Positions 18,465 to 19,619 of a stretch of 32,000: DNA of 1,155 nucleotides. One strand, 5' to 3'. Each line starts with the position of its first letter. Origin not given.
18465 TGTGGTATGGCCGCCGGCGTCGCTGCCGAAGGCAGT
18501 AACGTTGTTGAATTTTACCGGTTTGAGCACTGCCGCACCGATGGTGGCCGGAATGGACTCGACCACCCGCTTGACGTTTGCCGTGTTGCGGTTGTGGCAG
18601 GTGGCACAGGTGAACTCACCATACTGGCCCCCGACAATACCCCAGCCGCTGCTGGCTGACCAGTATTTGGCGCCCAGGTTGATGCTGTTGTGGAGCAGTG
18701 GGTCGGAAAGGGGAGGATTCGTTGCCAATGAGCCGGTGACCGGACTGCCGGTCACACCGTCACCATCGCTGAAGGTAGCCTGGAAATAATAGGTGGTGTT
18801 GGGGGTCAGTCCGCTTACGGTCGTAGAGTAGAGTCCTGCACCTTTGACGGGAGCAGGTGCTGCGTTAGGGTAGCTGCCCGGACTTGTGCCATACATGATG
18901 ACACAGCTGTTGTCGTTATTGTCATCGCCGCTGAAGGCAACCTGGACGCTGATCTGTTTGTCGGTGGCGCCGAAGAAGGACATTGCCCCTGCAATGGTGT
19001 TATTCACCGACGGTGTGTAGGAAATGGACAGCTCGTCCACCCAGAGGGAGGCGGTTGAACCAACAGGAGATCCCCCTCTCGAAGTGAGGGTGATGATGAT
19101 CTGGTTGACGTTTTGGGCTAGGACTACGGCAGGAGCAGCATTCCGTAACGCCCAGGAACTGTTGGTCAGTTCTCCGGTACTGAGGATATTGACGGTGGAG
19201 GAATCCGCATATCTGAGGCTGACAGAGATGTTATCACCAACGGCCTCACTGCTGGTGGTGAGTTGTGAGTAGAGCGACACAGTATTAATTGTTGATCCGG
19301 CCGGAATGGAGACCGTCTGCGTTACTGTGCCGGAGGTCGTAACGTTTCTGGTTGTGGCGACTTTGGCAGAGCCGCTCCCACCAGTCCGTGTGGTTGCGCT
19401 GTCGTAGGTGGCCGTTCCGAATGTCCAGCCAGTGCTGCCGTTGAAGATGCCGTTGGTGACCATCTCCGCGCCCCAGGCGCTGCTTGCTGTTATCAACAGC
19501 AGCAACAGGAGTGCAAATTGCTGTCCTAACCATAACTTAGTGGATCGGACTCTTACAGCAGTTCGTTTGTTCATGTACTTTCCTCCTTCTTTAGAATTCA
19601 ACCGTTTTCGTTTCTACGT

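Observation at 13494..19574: Giant secreted multihaem protein: a CBM-like and FN3-like head on about ten [CX4CH-CXXCH-CXXCH] triads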

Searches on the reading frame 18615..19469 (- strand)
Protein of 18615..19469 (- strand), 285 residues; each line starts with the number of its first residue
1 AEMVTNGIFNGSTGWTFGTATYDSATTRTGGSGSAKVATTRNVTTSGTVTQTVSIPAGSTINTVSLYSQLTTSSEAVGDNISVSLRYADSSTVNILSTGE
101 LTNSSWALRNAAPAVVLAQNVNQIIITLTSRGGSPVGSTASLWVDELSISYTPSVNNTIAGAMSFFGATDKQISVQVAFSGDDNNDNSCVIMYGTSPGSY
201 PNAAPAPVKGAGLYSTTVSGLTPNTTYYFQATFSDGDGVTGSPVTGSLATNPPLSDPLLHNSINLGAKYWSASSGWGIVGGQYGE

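Call 13: find_homologous_proteins(query=window:18615-19469:-, max_evalue=0.001)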
Query window:18615-19469:- (285 aa): 2 proteins with E <= 0.001 among 4685 candidates.
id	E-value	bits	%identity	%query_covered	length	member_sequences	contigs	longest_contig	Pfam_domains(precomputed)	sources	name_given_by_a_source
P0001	2.9e-26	111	78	26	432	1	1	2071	PF09423.16,PF13675.12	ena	-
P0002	1.7e-5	43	49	15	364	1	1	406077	PF16655.13,PF25059.2,PF23376.2,PF00041.28,PF10179.16,PF16656.12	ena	-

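Call 20: search_protein_representatives(protein=window:18615-19469:-)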
Query: 285 residues. Proteins with E-value up to 0.001 (for the whole library): 326; up to 1e-10: 84; up to 1e-30: 13. The best 150 are listed.
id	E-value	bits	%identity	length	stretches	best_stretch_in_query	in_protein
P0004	1.1e-98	347.1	72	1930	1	50-285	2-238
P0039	6.5e-58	213.4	37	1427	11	188-240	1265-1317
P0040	9.9e-51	189.8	41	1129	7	151-254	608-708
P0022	8.5e-47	177.0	63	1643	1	1-163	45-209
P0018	6.4e-45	170.8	60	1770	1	1-165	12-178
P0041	1.8e-41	159.5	37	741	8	164-242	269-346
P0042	7.5e-41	157.5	54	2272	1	1-204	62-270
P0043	8.7e-41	157.2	42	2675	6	152-241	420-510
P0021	7.5e-40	154.2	61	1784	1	2-156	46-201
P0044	1.2e-37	147.0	63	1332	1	151-284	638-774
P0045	7.0e-34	134.6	35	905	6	167-284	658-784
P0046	2.8e-31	126.1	47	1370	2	156-284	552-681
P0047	2.9e-31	126.0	42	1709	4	158-284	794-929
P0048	1.2e-27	114.2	32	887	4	11-242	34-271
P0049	3.1e-26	109.6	32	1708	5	155-283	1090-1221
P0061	3.9e-20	89.6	42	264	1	2-165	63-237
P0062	1.0e-19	88.2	45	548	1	1-171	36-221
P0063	2.7e-19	86.8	38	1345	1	1-206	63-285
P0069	4.1e-16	76.4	39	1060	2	2-224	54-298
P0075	3.6e-15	73.3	40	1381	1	1-171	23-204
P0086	1.8e-13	67.7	38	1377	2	2-172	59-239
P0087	1.8e-13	67.7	41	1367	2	5-242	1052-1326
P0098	1.1e-12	65.1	49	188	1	1-134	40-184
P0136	1.4e-09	55.0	36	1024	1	2-164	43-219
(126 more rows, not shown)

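Call 35: predict_structure(alignment_id=A1)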
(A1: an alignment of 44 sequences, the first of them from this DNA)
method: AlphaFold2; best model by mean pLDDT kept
length: 285 residues; sequences in the alignment: 44
mean_pLDDT: 89.2   pTM: 0.75
mean pLDDT of the five models: 89.2, 89.1, 88.5, 87.9, 87.6
residues with pLDDT >= 90: 212; 70-90: 33; 50-70: 24; < 50: 16
segments of 3 or more residues with pLDDT < 50: 261-269
pLDDT, mean of each block of 10 residues (from residue 1): 67 85 94 94 97 92 97 97 97 98 98 94 97 97 96 88 96 98 91 98 98 97 98 92 96 67 47 52 51
secondary structure, 60 per line:
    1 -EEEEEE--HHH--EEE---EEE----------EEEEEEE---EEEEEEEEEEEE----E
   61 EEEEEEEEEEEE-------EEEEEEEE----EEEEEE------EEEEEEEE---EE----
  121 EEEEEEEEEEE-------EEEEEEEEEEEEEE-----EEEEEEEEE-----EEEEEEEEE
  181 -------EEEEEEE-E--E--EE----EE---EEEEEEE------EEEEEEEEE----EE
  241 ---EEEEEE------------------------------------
elements in order: E2-7 E15-17 E21-23 E34-40 E44-55 E60-72 E80-87 E92-97 E104-111 E121-131 E139-152 E158-166 E172-180 E188-194 E213-219 E226-234 E244-249

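Call 41: fold_search(model_id=the predicted structure, library=pdb)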
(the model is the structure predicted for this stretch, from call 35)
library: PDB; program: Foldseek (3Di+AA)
matches with E <= 10: 1916; with E <= 0.001: 127
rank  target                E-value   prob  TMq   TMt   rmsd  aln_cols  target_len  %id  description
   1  2c9a_A                1.2e-07  1.00  0.34  0.37  18.4       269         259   10  Crystal structure of the MAM-Ig module of receptor protein tyrosine phosphatase mu (released 2006-01-19)
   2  3gdb                  1.5e-07  1.00  0.32  0.16  16.4       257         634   14  Crystal structure of Spr0440 glycoside hydrolase domain, Endo-D from Streptococcus pneumoniae R6 (released 2009-03-17)
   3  2w91                  2.0e-07  1.00  0.32  0.16  16.2       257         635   13  Structure of a Streptococcus pneumoniae family 85 glycoside hydrolase, Endo-D. (released 2009-01-27)
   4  5z06_A                4.3e-07  1.00  0.30  0.14  17.8       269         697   14  Crystal structure of beta-1,2-glucanase from Parabacteroides distasonis (released 2018-05-30)
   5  2vtf_B                2.7e-06  1.00  0.31  0.16  16.4       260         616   10  X-ray crystal structure of the Endo-beta-N-acetylglucosaminidase from Arthrobacter protophormiae E173Q mutant reveals  (released 2009-03-31)
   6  2vtf_A                2.9e-06  1.00  0.31  0.16  16.4       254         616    9  X-ray crystal structure of the Endo-beta-N-acetylglucosaminidase from Arthrobacter protophormiae E173Q mutant reveals  (released 2009-03-31)
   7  3fha_C                4.1e-06  1.00  0.31  0.17  16.7       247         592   11  Structure of endo-beta-N-acetylglucosaminidase A (released 2009-04-28)
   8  4bk4_A                4.5e-06  1.00  0.27  0.17  26.8       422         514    8  crystal structure of the human EphA4 ectodomain (released 2013-07-03)
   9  9x1i_A                5.3e-06  1.00  0.33  0.11  18.4       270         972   12  Structure of endo-beta-N-acetylglucosaminidase HS (released 2026-03-18)
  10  4m4p_A                5.3e-06  1.00  0.28  0.18  28.1       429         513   10  Crystal structure of EPHA4 ectodomain (released 2013-10-30)
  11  7uae_A                8.8e-06  1.00  0.40  0.23  19.1       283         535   12  Human meprin alpha (active state) (released 2022-11-02)
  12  4bkf_A                1.0e-05  1.00  0.22  0.14  27.5       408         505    8  crystal structure of the human EphA4 ectodomain in complex with human ephrinB3 (released 2013-07-03)
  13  7uac_H                1.1e-05  1.00  0.41  0.23  18.8       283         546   11  Human pro-meprin alpha (zymogen state) (released 2022-11-02)
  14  6fhj                  1.2e-05  1.00  0.29  0.12  10.5       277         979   14  Structural dynamics and catalytic properties of a multi-modular xanthanase, native. (released 2018-08-29)
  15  4m4r_A                1.9e-05  1.00  0.30  0.18  29.1       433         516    9  Epha4 ectodomain complex with ephrin a5 (released 2013-10-30)
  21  2zex_A                3.4e-05  1.00  0.37  0.65   4.6       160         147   15  Family 16 carbohydrate binding module (released 2008-03-04)
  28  3k4z_A                5.6e-05  1.00  0.33  0.34  18.7       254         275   10  Crystal Structure of the Cellulosomal CBM4 from Clostridium thermocellum Cellulase CbhA (released 2010-07-28)
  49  4xup_E                1.3e-04  1.00  0.36  0.59   4.9       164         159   15  Structure of the N-terminal CBM22-1-CBM22-2 tandem domain from Paenibacillus barcinonensis Xyn10C (released 2015-06-03)
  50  4xup_D                1.3e-04  1.00  0.35  0.32  14.0       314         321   11  Structure of the N-terminal CBM22-1-CBM22-2 tandem domain from Paenibacillus barcinonensis Xyn10C (released 2015-06-03)
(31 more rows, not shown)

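Call 62: search_protein_families(library=pfam, alignment_id=A1, max_evalue=0.1)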
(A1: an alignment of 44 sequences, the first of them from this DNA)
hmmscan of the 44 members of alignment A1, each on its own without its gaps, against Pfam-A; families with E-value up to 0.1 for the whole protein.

A. member 1, seq(285 aa): 1 family
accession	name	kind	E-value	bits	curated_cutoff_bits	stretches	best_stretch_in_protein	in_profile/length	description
PF16656.11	Pur_ac_phosph_N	-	1.5e-05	25.9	30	1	172-234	12-81/93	Purple acid Phosphatase, N-terminal domain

B. families by the number of members that match (of 44 scanned): 22 families
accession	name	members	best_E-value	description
PF16656.11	Pur_ac_phosph_N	16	7.1e-07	Purple acid Phosphatase, N-terminal domain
PF00041.27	fn3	4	0.013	Fibronectin type III domain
PF25059.1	FN3_DSCAM-DSCAML_C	3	0.0031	DSCAM/DSCAML C-terminal Fn3-like domain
PF02018.23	CBM_4_9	2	0.0017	Carbohydrate binding domain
PF19535.4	DUF6060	2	0.0054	Family of unknown function (DUF6060)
PF16107.10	DUF4825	1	0.0084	Domain of unknown function (DUF4825)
PF22184.2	CBM_56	1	0.0086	Carbohydrate binding module family 56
PF17425.8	Arylsulfotran_N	1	0.015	Arylsulfotransferase Ig-like domain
PF12087.13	DUF3564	1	0.018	Protein of unknown function (DUF3564)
PF24217.1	DUF7436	1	0.021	Family of unknown function (DUF7436)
PF16640.11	Big_3_5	1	0.03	Bacterial Ig-like domain (group 3)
PF22725.1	GFO_IDH_MocA_C3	1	0.033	GFO/IDH/MocA C-terminal domain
PF09134.16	Invasin_D3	1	0.035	Invasin, domain 3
PF19953.4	EACC1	1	0.038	Effector Associated Constant Component 1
PF18153.7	Cap15_CD_rec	1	0.047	Cap15, cyclic dinucleotide receptor domain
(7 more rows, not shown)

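Call 63: search_solved_structures(query=A1, max_evalue=1)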
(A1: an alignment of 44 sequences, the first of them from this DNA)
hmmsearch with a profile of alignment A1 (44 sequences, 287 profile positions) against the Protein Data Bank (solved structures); distinct sequences matched with E-value up to 1: 10.
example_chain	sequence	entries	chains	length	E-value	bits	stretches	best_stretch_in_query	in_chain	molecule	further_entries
9ot8_A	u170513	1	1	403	0.0003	23.7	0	163-233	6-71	FN3con-9 - FN3con-41 fusion,Galectin-3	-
1d1k_A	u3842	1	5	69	0.26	14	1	88-144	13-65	SHIGA-LIKE TOXIN I SUBUNIT B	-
4u3h_A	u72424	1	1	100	0.29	13.9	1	189-236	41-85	FN3con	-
8d6a_A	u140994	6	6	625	0.32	13.7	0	192-240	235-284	Interleukin-6 receptor subunit beta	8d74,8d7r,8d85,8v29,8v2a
1czw_A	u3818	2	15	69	0.35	13.6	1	89-144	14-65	SHIGA TOXIN B-CHAIN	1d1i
1bj8_A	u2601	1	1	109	0.39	13.4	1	192-240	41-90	GP130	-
8d82_A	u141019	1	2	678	0.57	12.9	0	192-240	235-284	Interleukin-6 receptor subunit beta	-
3l5h_A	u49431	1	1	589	0.61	12.8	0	192-240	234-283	Interleukin-6 receptor subunit beta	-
8dpt_A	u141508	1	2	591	0.61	12.8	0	192-240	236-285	Interleukin-6 receptor subunit beta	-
1wlc_A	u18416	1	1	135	0.65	12.7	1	55-134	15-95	Congerin II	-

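Call 81: search_protein_families(library=pfam, proteins=[P0061, P0062, P0048, P0069, P0075, P0086, P0136, P0063, P0087, P0098], max_evalue=0.001)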
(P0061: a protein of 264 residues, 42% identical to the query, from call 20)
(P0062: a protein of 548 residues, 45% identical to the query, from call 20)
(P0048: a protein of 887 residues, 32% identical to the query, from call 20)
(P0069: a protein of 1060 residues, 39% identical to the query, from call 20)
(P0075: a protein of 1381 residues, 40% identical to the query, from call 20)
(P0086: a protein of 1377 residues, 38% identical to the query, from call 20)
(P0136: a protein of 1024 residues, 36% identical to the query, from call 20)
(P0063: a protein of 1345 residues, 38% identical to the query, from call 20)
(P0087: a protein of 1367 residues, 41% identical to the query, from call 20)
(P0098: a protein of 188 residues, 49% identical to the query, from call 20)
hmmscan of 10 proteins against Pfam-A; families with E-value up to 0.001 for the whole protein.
P0061 (264 aa): 0 families

P0062 (548 aa): 0 families

P0048 (887 aa): 6 families
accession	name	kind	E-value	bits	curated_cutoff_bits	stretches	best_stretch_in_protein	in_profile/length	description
PF00041.27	fn3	-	3.3e-12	46.9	25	1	602-682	11-77/84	Fibronectin type III domain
PF16656.11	Pur_ac_phosph_N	-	6.5e-12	46.3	30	0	398-464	27-81/93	Purple acid Phosphatase, N-terminal domain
PF25059.1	FN3_DSCAM-DSCAML_C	-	3.5e-10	40.5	39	0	606-689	5-80/89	DSCAM/DSCAML C-terminal Fn3-like domain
PF16655.11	PhoD_N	-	9.7e-08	32.9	30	0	635-675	40-80/90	PhoD-like phosphatase, N-terminal domain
PF10179.15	NDNF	-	7.9e-07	29.6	27.3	0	413-461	63-106/127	Neuron-derived neurotrophic factor, first Fn(III) domain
PF07691.17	PA14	-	0.00075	19.8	24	0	97-159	6-68/147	PA14 domain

P0069 (1060 aa): 1 family
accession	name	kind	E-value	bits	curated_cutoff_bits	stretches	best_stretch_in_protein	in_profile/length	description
PF00041.27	fn3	-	3.3e-09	37.3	25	1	338-417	10-74/84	Fibronectin type III domain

P0075 (1381 aa): 5 families
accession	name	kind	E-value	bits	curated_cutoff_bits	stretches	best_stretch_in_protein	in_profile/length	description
PF13205.12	Big_5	-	1.8e-29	103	23.6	2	294-392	1-105/105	Bacterial Ig-like domain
PF14522.11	Cytochrome_C7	-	4.8e-17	62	24.8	0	430-529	3-67/67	Cytochrome c7 and related cytochrome c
PF22113.1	Mtrc-MtrF_II-IV_dom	-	9e-14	51.8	30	1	845-996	7-130/176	Outer membrane cytochrome MtrC/MtrF-like, domains II/IV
PF14537.11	Cytochrom_c3_2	-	2.5e-05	25.1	25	0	846-908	8-66/79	Cytochrome c3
PF09698.15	GSu_C4xC__C2xCH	-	0.00081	20.5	21.7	1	815-851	2-36/36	Geobacter CxxxxCH...CXXCH motif (GSu_C4xC__C2xCH)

P0086 (1377 aa): 2 families
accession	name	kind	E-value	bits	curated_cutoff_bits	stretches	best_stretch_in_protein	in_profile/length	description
PF14522.11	Cytochrome_C7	-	1.5e-12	47.6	24.8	0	739-824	12-67/67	Cytochrome c7 and related cytochrome c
PF22113.1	Mtrc-MtrF_II-IV_dom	-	2.7e-12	47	30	0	732-826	73-166/176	Outer membrane cytochrome MtrC/MtrF-like, domains II/IV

P0136 (1024 aa): 2 families
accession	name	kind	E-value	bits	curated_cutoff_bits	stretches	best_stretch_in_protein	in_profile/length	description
PF14522.11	Cytochrome_C7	-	9.6e-11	41.8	24.8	0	394-506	3-67/67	Cytochrome c7 and related cytochrome c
PF22113.1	Mtrc-MtrF_II-IV_dom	-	5.9e-07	29.6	30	0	495-652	25-164/176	Outer membrane cytochrome MtrC/MtrF-like, domains II/IV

P0063 (1345 aa): 4 families
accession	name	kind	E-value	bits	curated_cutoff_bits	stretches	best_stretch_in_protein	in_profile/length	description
PF14522.11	Cytochrome_C7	-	3.2e-14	52.9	24.8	0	879-969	10-67/67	Cytochrome c7 and related cytochrome c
PF22113.1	Mtrc-MtrF_II-IV_dom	-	2.3e-10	40.7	30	0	882-1049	7-166/176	Outer membrane cytochrome MtrC/MtrF-like, domains II/IV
PF14537.11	Cytochrom_c3_2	-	6.2e-06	27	25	0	486-560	11-65/79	Cytochrome c3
PF02085.21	Cytochrom_CIII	-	0.00056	20.6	22.9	0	829-889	30-83/101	Class III cytochrome C family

P0087 (1367 aa): 3 families
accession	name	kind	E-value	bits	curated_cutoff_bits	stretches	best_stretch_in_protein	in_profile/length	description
PF13205.12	Big_5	-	2e-26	93.2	23.6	3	609-707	1-105/105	Bacterial Ig-like domain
PF00041.27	fn3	-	1.9e-25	89.3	25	3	943-1040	5-82/84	Fibronectin type III domain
PF16656.11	Pur_ac_phosph_N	-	1.1e-08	35.9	30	1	941-1028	3-83/93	Purple acid Phosphatase, N-terminal domain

P0098 (188 aa): 0 families
